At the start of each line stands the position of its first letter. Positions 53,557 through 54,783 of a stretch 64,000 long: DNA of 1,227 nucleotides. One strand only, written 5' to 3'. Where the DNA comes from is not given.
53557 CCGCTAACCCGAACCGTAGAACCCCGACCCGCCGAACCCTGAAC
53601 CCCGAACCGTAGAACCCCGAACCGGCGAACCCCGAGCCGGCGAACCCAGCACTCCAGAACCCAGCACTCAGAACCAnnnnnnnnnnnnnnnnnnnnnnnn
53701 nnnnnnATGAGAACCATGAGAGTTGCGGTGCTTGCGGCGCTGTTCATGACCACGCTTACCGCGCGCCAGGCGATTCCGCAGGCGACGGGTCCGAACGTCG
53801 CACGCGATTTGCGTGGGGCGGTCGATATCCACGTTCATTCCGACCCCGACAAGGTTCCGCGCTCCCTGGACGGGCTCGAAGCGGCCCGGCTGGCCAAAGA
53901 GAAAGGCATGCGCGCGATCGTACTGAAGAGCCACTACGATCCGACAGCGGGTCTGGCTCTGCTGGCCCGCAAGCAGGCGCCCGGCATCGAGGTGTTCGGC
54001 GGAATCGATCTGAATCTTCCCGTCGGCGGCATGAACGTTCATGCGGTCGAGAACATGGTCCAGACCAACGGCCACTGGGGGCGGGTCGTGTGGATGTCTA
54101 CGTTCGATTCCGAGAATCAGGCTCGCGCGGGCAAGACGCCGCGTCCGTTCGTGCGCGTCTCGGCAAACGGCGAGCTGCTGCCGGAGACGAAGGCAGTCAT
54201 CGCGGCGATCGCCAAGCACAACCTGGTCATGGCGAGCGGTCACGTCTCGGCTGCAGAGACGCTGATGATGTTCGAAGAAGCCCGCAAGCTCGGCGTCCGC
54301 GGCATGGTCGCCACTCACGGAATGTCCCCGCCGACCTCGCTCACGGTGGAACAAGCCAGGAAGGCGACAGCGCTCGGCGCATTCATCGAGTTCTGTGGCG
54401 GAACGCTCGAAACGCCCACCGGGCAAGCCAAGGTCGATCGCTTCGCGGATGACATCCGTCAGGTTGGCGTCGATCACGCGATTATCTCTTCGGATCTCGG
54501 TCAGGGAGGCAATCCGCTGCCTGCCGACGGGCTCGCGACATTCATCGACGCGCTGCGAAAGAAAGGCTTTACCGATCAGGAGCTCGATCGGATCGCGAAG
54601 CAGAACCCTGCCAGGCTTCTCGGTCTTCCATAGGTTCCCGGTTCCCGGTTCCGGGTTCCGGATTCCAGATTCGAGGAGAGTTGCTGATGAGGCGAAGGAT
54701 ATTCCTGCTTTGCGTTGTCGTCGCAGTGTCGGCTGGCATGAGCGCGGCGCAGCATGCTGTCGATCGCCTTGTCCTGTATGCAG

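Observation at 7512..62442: Families of 6-9-nt tandem repeats populate spacers between intact genes and recur at distant loci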

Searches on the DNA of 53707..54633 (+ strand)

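Call 48: search_rna_families(sources=[L003, L006, L012, L007], threshold=gathering)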
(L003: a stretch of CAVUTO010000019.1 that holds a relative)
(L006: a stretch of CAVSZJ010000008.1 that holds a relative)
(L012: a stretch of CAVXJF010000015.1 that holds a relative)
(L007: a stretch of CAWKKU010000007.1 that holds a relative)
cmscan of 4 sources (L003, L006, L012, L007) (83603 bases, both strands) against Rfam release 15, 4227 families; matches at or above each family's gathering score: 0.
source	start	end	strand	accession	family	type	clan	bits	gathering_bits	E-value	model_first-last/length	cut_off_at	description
